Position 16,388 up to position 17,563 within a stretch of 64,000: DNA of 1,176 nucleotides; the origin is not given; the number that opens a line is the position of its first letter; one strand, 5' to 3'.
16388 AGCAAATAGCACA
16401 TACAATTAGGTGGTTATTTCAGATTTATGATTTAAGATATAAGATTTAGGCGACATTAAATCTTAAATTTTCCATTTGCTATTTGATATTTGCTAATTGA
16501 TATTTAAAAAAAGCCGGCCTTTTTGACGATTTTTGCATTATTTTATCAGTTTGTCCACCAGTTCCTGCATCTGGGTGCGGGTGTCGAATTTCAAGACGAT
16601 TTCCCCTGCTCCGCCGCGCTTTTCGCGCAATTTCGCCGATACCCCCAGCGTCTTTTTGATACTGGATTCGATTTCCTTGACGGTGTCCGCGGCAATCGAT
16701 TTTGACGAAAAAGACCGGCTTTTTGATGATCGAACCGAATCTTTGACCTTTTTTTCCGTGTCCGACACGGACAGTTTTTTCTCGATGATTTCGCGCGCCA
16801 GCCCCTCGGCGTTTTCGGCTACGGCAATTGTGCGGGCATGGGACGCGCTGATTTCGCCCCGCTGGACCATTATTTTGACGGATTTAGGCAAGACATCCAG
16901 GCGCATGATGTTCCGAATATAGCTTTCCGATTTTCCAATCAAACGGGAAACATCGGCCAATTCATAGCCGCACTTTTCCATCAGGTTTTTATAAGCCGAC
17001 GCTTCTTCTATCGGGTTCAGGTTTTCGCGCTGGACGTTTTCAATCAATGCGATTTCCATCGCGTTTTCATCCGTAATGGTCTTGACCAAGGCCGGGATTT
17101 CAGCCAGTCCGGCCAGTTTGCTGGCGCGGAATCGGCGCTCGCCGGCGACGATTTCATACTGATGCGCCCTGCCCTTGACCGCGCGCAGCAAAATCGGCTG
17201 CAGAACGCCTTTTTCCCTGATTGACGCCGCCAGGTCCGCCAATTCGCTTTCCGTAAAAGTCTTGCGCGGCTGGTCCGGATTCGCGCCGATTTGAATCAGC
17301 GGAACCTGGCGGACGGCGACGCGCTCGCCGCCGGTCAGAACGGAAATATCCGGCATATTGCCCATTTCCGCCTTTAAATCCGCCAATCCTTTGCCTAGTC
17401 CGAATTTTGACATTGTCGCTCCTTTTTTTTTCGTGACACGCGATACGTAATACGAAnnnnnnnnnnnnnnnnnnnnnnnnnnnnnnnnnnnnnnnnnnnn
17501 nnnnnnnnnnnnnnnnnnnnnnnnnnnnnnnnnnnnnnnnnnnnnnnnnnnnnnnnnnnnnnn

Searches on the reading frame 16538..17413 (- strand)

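Call 37: search_protein_families(library=pfam, proteins=[window:16538-17413:-], max_evalue=0.00001)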
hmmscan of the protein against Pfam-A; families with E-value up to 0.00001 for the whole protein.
window:16538-17413:- (291 aa): 2 families
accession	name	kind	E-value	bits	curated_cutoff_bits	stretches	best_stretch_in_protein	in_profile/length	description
PF02195.25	ParB_N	-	1.4e-34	118.5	26.3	1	34-128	3-95/95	ParB N-terminal domain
PF17762.8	HTH_ParB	-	3.1e-26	91.9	22.6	1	130-225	1-99/102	ParB HTH domain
